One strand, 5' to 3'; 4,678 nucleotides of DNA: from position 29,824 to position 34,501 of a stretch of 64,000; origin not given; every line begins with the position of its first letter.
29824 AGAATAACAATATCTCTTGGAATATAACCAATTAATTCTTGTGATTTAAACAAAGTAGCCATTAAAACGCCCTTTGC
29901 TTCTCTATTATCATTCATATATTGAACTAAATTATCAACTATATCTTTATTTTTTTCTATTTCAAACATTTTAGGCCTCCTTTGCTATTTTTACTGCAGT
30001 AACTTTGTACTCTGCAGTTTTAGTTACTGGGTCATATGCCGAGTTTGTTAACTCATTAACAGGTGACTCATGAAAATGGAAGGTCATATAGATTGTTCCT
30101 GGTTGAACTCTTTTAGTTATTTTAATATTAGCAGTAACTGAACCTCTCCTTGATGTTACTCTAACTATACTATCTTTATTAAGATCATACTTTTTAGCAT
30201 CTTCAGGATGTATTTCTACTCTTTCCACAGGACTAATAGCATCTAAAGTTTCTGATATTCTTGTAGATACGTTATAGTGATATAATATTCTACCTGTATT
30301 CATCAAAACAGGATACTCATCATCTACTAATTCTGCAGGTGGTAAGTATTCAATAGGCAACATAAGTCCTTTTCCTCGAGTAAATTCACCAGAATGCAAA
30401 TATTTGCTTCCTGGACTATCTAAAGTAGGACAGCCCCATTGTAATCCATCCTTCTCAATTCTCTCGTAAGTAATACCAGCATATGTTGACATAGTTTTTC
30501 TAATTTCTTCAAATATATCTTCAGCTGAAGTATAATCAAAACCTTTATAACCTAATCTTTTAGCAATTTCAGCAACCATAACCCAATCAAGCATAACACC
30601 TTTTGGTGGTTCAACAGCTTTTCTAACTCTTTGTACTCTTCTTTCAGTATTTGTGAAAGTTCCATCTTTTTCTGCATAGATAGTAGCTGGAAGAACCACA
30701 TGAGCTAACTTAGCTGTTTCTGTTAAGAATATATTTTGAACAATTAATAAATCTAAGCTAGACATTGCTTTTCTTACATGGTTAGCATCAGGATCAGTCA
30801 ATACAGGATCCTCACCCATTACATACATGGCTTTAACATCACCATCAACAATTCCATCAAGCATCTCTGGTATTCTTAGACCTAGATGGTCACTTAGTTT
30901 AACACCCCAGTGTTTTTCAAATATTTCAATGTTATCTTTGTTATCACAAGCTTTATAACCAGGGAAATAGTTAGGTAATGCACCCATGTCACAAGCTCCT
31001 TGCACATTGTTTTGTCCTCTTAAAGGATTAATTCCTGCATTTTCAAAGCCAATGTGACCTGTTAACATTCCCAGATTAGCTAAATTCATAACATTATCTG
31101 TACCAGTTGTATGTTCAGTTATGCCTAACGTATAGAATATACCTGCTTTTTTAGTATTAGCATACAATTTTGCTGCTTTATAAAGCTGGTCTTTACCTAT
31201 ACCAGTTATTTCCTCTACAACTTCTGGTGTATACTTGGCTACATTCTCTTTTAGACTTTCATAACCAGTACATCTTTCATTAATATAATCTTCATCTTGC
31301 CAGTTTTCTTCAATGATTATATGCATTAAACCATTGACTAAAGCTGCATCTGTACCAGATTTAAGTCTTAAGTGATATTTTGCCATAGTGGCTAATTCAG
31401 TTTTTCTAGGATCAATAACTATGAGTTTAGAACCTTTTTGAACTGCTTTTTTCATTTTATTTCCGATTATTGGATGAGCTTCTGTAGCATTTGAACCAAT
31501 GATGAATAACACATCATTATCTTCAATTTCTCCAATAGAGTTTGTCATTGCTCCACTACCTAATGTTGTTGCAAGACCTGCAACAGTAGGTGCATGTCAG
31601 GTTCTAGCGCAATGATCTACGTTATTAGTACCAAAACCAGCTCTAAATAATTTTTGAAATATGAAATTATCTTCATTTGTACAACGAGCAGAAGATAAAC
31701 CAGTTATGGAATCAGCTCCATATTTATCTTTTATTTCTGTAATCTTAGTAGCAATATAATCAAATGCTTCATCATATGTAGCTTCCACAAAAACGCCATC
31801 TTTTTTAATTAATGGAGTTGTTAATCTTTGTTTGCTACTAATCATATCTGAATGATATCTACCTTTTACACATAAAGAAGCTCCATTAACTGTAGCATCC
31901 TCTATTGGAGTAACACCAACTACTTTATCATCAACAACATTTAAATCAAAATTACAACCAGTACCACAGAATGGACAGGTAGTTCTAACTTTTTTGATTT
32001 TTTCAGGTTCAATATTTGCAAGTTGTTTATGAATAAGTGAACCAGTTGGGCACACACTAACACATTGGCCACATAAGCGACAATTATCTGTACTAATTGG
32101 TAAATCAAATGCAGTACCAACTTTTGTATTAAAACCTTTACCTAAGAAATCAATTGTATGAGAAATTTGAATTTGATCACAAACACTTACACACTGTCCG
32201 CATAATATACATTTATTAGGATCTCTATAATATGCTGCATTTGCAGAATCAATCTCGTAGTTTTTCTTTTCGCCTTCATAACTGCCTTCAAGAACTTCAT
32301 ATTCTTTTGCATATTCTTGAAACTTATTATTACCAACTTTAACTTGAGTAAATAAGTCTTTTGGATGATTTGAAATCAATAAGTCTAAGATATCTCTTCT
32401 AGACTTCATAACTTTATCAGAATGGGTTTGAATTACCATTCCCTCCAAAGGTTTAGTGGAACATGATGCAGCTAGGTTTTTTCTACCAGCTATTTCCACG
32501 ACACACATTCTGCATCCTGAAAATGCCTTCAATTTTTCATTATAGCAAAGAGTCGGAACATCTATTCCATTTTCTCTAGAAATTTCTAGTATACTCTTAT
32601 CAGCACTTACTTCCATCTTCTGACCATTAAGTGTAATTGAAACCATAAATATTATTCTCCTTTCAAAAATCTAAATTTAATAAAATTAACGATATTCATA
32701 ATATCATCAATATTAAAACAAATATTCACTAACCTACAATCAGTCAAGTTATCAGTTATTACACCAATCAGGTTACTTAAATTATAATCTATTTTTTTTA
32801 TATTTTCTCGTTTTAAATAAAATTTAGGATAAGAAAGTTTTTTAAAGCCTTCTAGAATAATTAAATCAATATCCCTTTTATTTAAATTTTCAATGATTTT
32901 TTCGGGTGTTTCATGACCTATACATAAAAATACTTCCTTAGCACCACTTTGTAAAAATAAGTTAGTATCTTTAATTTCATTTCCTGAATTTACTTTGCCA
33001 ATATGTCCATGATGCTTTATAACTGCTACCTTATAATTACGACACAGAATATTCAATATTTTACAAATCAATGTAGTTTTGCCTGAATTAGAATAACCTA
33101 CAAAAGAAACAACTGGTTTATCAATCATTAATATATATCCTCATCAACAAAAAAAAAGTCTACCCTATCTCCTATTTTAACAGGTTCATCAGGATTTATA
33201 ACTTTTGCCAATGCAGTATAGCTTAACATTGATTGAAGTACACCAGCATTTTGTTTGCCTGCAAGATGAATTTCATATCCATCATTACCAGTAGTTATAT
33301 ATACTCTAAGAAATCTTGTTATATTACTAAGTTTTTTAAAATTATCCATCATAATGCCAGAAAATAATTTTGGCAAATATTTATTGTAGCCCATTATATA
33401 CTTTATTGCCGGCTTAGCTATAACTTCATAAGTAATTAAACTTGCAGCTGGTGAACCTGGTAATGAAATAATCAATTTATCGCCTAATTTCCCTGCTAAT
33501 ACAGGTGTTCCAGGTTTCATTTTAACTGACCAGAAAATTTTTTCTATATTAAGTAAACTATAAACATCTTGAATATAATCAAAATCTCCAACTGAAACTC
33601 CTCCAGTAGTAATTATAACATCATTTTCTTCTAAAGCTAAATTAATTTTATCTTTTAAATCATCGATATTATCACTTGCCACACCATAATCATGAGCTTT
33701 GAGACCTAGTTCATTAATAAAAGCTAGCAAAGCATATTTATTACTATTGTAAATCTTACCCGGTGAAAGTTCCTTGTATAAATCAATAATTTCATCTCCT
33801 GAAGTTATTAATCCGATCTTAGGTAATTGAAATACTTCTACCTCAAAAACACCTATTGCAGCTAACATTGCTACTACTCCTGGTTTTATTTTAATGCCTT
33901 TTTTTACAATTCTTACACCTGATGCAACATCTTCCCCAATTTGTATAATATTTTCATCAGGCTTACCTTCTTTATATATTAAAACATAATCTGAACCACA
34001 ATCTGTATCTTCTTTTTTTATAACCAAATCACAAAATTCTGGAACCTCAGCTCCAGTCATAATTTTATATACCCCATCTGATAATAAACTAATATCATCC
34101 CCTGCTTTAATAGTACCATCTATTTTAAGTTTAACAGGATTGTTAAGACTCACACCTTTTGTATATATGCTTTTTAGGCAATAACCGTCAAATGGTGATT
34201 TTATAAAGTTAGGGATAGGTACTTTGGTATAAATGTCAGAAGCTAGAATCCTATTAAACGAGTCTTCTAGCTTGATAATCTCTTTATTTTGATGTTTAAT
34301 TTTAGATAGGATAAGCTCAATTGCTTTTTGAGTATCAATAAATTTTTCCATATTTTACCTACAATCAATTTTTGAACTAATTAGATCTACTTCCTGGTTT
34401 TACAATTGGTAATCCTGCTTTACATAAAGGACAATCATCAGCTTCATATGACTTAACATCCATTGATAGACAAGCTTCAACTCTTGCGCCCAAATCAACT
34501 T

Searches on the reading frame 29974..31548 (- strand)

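Call 7: search_protein_families(library=pfam, proteins=[window:29974-31548:-], max_evalue=0.01)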
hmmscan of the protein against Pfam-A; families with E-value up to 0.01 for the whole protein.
window:29974-31548:- (525 aa): 2 families
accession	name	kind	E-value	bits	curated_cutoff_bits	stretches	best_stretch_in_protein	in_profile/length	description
PF00384.28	Molybdopterin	-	8.1e-57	193.3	24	1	1-331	98-353/353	Molybdopterin oxidoreductase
PF01568.27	Molydop_binding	-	1.8e-29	102.4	26.8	1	416-518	3-110/110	Molydopterin dinucleotide binding domain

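Call 8: search_protein_families(library=ncbifam, proteins=[window:29974-31548:-], max_evalue=0.01)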
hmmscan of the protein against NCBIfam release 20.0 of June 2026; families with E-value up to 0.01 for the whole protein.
window:29974-31548:- (525 aa): 28 families (the best 25 are shown)
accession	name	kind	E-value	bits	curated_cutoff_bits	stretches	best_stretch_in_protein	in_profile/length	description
TIGR01591.1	Fdh-alpha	equivalog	4.2e-196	653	666.25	1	1-521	146-672/672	formate dehydrogenase subunit alpha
NF047855.1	AssmNtatRedNasC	equivalog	5.9e-133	444.6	1100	1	1-522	171-707/708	assimilatory nitrate reductase catalytic subunit NasC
NF041323.1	Nitr_red_NasA_Halo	equivalog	1.1e-77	262.1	1000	1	7-521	149-672/673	assimilatory nitrate reductase NasA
TIGR01701.1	Fdhalpha-like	subfamily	2e-63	214.7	582.15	1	4-522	192-742/744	FdhF/YdeP family oxidoreductase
TIGR01553.1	formate-DH-alph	equivalog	1.3e-61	208.5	814.2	4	96-212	359-478/1009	formate dehydrogenase-N subunit alpha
NF010055.0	PRK13532.1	equivalog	2.1e-59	201.6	904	3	95-334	327-573/830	nitrate reductase catalytic subunit NapA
TIGR01706.1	NAPA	equivalog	1.2e-53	182.6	930.55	3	95-333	327-572/830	periplasmic nitrate reductase subunit alpha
NF041513.1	formate_DH_Act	exception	9.3e-51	172.7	1400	4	85-205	378-501/1067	formate dehydrogenase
TIGR02166.1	dmsA_ynfE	subfamily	6.7e-39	133.6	777.7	2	3-343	204-567/794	DMSO/selenate family reductase complex A subunit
TIGR00509.1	bisC_fam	subfamily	2.2e-38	132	1017.55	2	31-351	196-528/772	molybdopterin guanine dinucleotide-containing S/N-oxide reductase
NF012032.0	PRK15488.1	equivalog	3.6e-36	124.5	694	2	31-375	218-568/759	thiosulfate reductase PhsA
TIGR02693.1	arsenite_ox_L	equivalog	2.1e-34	118.6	359.05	3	38-178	265-419/806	arsenate reductase (azurin) large subunit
TIGR03479.1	DMSO_red_II_alp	subfamily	4.6e-28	97.8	984.75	2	94-334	386-645/913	molybdopterin-dependent oxidoreductase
NF007406.0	PRK09939.1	equivalog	1.3e-26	93.1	1473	1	7-270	205-488/759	acid resistance putative oxidoreductase YdeP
NF041885.1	selenate_YnfE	exception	2.3e-23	82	1675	2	3-300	211-528/805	selenate/tellurate reductase subunit YnfE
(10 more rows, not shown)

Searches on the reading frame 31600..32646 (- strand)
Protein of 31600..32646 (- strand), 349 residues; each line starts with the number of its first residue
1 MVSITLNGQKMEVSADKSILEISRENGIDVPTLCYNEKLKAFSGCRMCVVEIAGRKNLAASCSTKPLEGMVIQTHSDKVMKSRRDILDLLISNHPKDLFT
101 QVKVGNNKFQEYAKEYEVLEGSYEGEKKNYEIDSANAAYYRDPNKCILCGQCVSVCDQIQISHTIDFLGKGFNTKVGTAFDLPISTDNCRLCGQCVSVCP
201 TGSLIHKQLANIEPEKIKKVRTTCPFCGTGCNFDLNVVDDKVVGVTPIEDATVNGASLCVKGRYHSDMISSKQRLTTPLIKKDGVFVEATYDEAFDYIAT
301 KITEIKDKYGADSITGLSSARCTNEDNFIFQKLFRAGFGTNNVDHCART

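Call 7: search_protein_families(library=pfam, proteins=[window:31600-32646:-], max_evalue=0.01)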
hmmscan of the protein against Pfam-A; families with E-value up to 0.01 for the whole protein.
window:31600-32646:- (349 aa): 19 families
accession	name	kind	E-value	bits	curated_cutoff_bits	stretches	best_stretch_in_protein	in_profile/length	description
PF13510.11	Fer2_4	-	2.2e-19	69.7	22.8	1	1-76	3-81/82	2Fe-2S iron-sulfur cluster binding domain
PF04879.21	Molybdop_Fe4S4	-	1.7e-15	57.2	22.7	1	218-269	2-53/55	Molybdopterin oxidoreductase Fe4S4 domain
PF00384.28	Molybdopterin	-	5.6e-13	49.1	24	1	274-348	1-80/353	Molybdopterin oxidoreductase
PF12838.12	Fer4_7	-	1.9e-10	41.5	27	2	145-202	1-51/52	4Fe-4S dicluster domain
PF00037.32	Fer4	-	6.9e-10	38.8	21.1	2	183-203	2-22/24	4Fe-4S binding domain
PF13187.11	Fer4_9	-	2.5e-08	34.3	27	2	188-231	1-43/52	4Fe-4S dicluster domain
PF00111.32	Fer2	-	2.3e-07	31.1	21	1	5-55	2-50/77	2Fe-2S iron-sulfur cluster binding domain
PF12837.12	Fer4_6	-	4.1e-07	30.1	25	2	184-202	4-22/24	4Fe-4S binding domain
PF13237.11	Fer4_10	-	1.2e-06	28.7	25.5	2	139-156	2-19/53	4Fe-4S dicluster domain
PF12797.12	Fer4_2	-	2.7e-06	27.4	24.5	2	184-201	5-22/22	4Fe-4S binding domain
PF22117.2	Fer4_Nqo3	-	4.6e-06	27.2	27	1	143-204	8-66/67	NADH-quinone oxidoreductase subunit 3, ferredoxin-like domain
PF25160.1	LdpA_Fe-S-bd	-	2.6e-05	24.3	27.6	1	184-204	23-43/49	LdpA Fe-S cluster-binding domain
PF13183.11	Fer4_8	-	3.5e-05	24.7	27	1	144-202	3-67/68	4Fe-4S dicluster domain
PF14697.11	Fer4_21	-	5.7e-05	23.6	35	1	142-204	4-56/59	4Fe-4S dicluster domain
PF13484.11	Fer4_16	-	0.00016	22.8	30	0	188-220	1-32/66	4Fe-4S double cluster binding domain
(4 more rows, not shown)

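Call 8: search_protein_families(library=ncbifam, proteins=[window:31600-32646:-], max_evalue=0.01)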
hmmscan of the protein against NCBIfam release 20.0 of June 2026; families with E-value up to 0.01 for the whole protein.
window:31600-32646:- (349 aa): 69 families (the best 25 are shown)
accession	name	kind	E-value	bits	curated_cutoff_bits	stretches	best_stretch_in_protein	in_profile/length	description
TIGR01973.1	NuoG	equivalog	1.7e-64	218.7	470.05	1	4-347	1-338/606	NADH-quinone oxidoreductase subunit NuoG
NF040763.1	FeFe_hydrog_A6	exception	7.1e-63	212.9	765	1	2-209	1-210/571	NADH-dependent [FeFe] hydrogenase, group A6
NF005745.0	PRK07569.1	equivalog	1.1e-52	178.7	333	1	3-216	5-219/238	bidirectional hydrogenase complex protein HoxU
TIGR01591.1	Fdh-alpha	equivalog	3.5e-49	167.5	666.25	1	222-348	1-127/672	formate dehydrogenase subunit alpha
NF005895.0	PRK07860.1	equivalog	2.7e-45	154.7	802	1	1-348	17-361/811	NADH-quinone oxidoreductase subunit G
NF006305.0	PRK08493.1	equivalog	5.9e-41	140.4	591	1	1-273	1-294/819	NADH-quinone oxidoreductase subunit G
NF040762.1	Hydr_FeFe_Clost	exception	1.2e-37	129.8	900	1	3-208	2-208/572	ferredoxin hydrogenase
NF009454.0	PRK12814.1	equivalog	1.2e-24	86.7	916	1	2-101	4-103/657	putative NADPH-dependent glutamate synthase small subunit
NF010055.0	PRK13532.1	equivalog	7.2e-24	84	904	1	207-348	30-178/830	nitrate reductase catalytic subunit NapA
NF047855.1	AssmNtatRedNasC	equivalog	2.4e-23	82.3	1100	1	214-348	15-151/708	assimilatory nitrate reductase catalytic subunit NasC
TIGR01706.1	NAPA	equivalog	3.4e-23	81.9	930.55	1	206-348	29-178/830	periplasmic nitrate reductase subunit alpha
NF012032.0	PRK15488.1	equivalog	4.3e-18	64.7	694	1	195-343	20-167/759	thiosulfate reductase PhsA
TIGR02512.1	FeFe_hydrog_A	subfamily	1.4e-14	53.8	405.95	1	141-209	4-72/375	[FeFe] hydrogenase, group A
NF041323.1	Nitr_red_NasA_Halo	equivalog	3.1e-10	39.2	1000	1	241-344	16-120/673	assimilatory nitrate reductase NasA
TIGR02166.1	dmsA_ynfE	subfamily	2.8e-09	35.6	777.7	1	206-315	33-149/794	DMSO/selenate family reductase complex A subunit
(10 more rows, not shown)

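Call 29: search_solved_structures(query=window:31600-32646:-, max_evalue=1e-10, show_alignments=4)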
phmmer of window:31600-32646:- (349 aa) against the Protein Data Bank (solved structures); distinct sequences matched with E-value up to 1e-10: 81 (the best 60 are shown).
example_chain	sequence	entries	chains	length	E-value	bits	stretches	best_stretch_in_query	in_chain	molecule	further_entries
6tg9_A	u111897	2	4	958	1.1e-70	241.6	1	2-348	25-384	Formate dehydrogenase subunit alpha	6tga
8rqz_C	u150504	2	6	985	1.5e-68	234.6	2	212-348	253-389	Probable oxidoreductase YjgC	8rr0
9gzq_A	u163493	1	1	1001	1.6e-68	234.5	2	212-348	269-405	Probable oxidoreductase YjgC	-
9wxb_B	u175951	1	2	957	1.5e-67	231.2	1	2-348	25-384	Formate dehydrogenase alpha subunit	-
8oh5_C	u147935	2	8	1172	1.6e-59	204.9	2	128-336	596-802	Formate dehydrogenase-O, major subunit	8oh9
9bov_A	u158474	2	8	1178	3.8e-59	203.6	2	110-334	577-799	Molybdopterin oxidoreductase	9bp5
7vw6_A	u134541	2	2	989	1.8e-57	198.1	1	3-348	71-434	Formate dehydrogenase | Tungsten-containing formate dehydrogenase alpha subunit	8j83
7e5z_A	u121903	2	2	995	1.9e-57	198.1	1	3-348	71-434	Formate dehydrogenase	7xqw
8a6t_A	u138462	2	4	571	3.2e-55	190.7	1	1-208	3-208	Electron bifurcating hydrogenase subunit HydA1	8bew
7t2r_A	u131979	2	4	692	2.5e-51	177.9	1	2-344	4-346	NiFe hydrogenase subunit A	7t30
7p5h_A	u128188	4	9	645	4.9e-47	163.8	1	6-206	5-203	Fe-hydrogenase, subunit alpha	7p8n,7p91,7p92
7q4v_A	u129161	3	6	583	1.4e-43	152.5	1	3-207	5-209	Iron hydrogenase HydA1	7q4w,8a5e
9n5u_A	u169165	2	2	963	2.5e-39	138.5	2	105-264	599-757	NfnA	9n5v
7qv7_S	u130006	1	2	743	4.8e-38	134.3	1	216-348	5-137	Hydrogen dependent carbon dioxide reductase subunit FdhF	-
9iho_G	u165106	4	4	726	1.2e-37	133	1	2-309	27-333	NUAM (75 kDa) subunit of mitochondrial NADH:ubiquinone oxidoreductase (Complex I)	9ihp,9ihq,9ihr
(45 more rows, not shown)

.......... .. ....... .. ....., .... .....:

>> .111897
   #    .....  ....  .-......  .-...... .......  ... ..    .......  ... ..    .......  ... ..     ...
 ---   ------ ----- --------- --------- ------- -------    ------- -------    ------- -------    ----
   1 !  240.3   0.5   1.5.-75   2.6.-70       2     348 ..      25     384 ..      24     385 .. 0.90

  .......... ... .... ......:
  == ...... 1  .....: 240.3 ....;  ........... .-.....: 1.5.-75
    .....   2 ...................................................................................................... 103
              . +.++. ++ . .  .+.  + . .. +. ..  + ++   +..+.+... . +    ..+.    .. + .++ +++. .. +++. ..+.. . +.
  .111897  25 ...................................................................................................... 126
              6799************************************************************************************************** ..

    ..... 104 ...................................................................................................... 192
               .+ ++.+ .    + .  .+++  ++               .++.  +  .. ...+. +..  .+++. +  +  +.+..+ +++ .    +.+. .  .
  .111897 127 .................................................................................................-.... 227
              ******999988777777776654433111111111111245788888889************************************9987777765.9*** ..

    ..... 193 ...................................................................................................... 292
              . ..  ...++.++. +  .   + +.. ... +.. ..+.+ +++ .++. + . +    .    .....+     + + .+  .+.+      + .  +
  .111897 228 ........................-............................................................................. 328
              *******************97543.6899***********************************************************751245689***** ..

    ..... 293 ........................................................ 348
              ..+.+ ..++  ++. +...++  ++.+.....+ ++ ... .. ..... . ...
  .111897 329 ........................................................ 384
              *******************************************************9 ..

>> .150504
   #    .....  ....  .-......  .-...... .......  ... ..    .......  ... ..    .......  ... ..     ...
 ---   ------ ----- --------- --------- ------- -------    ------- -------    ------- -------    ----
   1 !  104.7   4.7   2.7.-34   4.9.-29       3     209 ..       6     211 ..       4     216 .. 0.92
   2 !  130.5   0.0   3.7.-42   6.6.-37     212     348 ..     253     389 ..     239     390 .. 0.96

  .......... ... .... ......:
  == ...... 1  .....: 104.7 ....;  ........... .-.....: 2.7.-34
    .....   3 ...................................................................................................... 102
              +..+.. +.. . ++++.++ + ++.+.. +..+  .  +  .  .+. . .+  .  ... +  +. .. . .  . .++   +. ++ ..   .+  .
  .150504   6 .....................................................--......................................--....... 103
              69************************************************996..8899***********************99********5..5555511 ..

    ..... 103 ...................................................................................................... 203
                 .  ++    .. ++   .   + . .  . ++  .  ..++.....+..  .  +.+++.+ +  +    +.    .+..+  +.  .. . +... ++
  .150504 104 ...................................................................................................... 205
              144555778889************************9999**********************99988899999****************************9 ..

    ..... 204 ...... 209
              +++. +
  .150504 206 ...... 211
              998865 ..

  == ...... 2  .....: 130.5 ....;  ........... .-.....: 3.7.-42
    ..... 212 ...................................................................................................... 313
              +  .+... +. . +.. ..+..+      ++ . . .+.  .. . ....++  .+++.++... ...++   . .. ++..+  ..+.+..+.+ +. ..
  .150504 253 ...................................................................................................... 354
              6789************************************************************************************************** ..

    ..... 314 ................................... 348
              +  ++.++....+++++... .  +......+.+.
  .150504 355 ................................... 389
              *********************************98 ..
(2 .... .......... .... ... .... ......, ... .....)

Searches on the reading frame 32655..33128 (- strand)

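Call 7: search_protein_families(library=pfam, proteins=[window:32655-33128:-], max_evalue=0.01)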
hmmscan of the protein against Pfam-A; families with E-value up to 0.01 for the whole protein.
window:32655-33128:- (158 aa): 5 families
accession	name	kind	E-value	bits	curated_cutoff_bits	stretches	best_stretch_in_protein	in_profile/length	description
PF03205.20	MobB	-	3.5e-21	75.9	26.6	1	6-126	1-133/133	Molybdopterin guanine dinucleotide synthesis protein B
PF02492.25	cobW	-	0.00013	22.1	20.7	1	5-124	1-122/180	CobW/HypB/UreG, nucleotide-binding domain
PF01926.29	MMR_HSR1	-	0.004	17.7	21.9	1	7-27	2-22/113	50S ribosome-binding GTPase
PF01656.29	CbiA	-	0.0054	17.1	25.4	1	13-116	8-54/125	CobQ/CobB/MinD/ParA nucleotide binding domain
PF19993.5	DO-GTPase2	-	0.0059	16.7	27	1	6-32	2-27/226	Double-GTPase 2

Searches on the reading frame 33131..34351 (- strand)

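Call 7: search_protein_families(library=pfam, proteins=[window:33131-34351:-], max_evalue=0.01)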
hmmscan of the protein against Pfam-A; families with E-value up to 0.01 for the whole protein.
window:33131-34351:- (407 aa): 4 families
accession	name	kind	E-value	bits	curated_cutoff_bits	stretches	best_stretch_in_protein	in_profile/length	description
PF03453.22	MoeA_N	-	1.9e-30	106.1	30.8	1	6-167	2-160/160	MoeA N-terminal region (domain I and II)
PF00994.29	MoCF_biosynth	-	3.4e-29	101.8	26.6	1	181-317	2-143/144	Probable molybdopterin binding domain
PF03454.20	MoeA_C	-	7.4e-05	23.3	22.1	1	333-399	3-69/72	MoeA C-terminal region (domain IV)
PF13222.11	DUF4030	-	0.0051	17.3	25.2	0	17-85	39-99/142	Protein of unknown function (DUF4030)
